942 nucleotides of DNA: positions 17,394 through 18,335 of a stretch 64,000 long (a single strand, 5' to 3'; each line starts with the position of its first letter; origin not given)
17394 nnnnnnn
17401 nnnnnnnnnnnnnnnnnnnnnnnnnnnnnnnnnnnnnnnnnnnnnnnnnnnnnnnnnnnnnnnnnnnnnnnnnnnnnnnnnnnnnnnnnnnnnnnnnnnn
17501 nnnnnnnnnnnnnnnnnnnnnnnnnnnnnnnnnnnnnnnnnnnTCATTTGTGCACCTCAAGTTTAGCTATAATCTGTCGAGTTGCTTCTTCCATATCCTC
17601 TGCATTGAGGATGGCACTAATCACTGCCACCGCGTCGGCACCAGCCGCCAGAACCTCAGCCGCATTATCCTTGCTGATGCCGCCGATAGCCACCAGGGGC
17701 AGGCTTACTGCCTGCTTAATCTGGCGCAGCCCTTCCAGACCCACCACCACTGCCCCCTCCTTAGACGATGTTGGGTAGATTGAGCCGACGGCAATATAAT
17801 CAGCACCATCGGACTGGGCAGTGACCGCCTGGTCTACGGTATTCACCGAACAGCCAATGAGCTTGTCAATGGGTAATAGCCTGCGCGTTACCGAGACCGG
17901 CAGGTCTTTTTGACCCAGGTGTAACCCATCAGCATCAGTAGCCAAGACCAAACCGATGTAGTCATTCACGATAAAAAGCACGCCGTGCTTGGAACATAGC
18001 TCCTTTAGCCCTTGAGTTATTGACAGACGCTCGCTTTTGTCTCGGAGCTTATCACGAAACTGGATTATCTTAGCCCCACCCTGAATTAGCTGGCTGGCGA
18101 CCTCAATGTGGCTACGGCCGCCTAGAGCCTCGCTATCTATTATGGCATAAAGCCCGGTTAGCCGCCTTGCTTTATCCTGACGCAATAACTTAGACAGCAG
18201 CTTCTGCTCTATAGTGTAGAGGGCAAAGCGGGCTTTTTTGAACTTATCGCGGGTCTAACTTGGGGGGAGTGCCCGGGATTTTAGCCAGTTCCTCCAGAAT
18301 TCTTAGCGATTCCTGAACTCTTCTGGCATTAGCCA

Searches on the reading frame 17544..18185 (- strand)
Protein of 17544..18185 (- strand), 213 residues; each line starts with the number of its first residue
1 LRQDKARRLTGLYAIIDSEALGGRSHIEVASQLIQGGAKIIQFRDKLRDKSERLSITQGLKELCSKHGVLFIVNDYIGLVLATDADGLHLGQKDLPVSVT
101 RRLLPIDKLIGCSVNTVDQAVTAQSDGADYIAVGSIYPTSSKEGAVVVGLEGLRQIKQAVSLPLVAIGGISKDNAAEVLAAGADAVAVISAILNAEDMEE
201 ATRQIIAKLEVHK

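Call 18: search_protein_families(library=pfam, proteins=[window:17544-18185:-], max_evalue=0.00001)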
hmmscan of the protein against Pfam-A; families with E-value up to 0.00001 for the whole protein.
window:17544-18185:- (213 aa): 2 families
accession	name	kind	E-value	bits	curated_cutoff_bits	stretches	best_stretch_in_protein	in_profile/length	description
PF02581.23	TMP-TENI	-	1.2e-61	207.7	27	1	12-192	1-180/180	Thiamine monophosphate synthase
PF03060.21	NMO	-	1.2e-06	28.6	28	1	92-199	121-232/331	Nitronate monooxygenase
